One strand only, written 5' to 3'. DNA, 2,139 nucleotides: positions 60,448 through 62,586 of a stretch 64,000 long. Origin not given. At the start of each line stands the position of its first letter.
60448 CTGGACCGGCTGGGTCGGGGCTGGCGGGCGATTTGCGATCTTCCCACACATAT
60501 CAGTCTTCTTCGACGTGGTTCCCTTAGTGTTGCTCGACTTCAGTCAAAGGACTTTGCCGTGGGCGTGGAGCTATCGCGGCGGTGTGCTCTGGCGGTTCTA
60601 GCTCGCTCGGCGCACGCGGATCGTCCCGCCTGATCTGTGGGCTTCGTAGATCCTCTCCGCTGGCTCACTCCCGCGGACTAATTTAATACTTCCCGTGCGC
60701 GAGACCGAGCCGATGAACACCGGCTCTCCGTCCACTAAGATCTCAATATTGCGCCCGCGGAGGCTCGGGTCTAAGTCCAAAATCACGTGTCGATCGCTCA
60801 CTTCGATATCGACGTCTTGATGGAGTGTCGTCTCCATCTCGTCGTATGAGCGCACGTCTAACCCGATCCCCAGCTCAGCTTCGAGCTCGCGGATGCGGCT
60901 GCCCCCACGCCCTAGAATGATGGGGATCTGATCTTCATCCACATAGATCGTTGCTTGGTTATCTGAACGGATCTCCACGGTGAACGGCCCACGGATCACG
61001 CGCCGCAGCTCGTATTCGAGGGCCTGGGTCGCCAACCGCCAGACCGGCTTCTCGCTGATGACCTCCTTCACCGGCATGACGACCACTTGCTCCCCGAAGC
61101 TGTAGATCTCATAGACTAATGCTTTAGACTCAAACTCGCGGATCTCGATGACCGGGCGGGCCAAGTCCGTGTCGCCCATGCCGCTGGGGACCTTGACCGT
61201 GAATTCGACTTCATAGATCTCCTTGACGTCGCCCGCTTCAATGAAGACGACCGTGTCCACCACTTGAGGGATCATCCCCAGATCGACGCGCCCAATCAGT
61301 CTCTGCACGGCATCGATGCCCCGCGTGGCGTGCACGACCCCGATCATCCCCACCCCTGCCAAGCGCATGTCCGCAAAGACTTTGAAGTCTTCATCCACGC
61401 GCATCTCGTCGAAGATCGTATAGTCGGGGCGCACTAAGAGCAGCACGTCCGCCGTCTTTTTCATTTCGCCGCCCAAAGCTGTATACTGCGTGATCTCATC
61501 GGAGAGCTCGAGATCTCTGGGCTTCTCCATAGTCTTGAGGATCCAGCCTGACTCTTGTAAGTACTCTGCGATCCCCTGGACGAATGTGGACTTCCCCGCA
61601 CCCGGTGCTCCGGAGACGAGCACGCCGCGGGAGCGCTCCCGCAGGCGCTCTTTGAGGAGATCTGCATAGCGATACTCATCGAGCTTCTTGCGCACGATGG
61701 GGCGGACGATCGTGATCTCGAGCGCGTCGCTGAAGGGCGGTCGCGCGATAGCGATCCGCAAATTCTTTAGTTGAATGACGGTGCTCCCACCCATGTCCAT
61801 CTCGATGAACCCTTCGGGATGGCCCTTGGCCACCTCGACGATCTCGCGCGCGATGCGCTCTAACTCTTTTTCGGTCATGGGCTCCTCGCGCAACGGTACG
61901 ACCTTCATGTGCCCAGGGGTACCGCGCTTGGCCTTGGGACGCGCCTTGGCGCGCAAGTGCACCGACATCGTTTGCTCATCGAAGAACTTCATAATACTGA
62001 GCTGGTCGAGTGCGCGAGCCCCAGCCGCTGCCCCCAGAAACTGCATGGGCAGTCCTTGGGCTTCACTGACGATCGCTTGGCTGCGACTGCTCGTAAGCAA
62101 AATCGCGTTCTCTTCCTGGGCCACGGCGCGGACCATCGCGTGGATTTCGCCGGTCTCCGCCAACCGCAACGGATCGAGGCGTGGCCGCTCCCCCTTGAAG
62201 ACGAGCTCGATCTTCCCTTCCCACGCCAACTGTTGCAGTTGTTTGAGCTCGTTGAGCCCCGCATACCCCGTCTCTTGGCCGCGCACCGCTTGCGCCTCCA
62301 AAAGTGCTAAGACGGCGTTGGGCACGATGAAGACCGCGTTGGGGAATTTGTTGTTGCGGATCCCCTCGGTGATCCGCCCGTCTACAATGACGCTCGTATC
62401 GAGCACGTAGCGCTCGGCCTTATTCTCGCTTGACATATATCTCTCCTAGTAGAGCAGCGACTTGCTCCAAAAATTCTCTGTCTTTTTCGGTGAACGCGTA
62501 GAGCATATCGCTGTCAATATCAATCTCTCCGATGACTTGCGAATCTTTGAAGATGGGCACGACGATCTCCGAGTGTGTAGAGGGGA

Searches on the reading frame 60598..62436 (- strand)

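Call 18: search_protein_families(library=pfam, proteins=[window:60598-62436:-], max_evalue=0.00001)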
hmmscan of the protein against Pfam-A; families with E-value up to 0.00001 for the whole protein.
window:60598-62436:- (612 aa): 2 families
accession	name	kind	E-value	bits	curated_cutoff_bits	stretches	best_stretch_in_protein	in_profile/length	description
PF00437.27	T2SSE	-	1.9e-07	30.5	24.9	1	259-381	132-256/370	Type II/IV secretion system protein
PF13191.12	AAA_16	-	2.9e-06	28.3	32.6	1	258-309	13-63/167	AAA ATPase domain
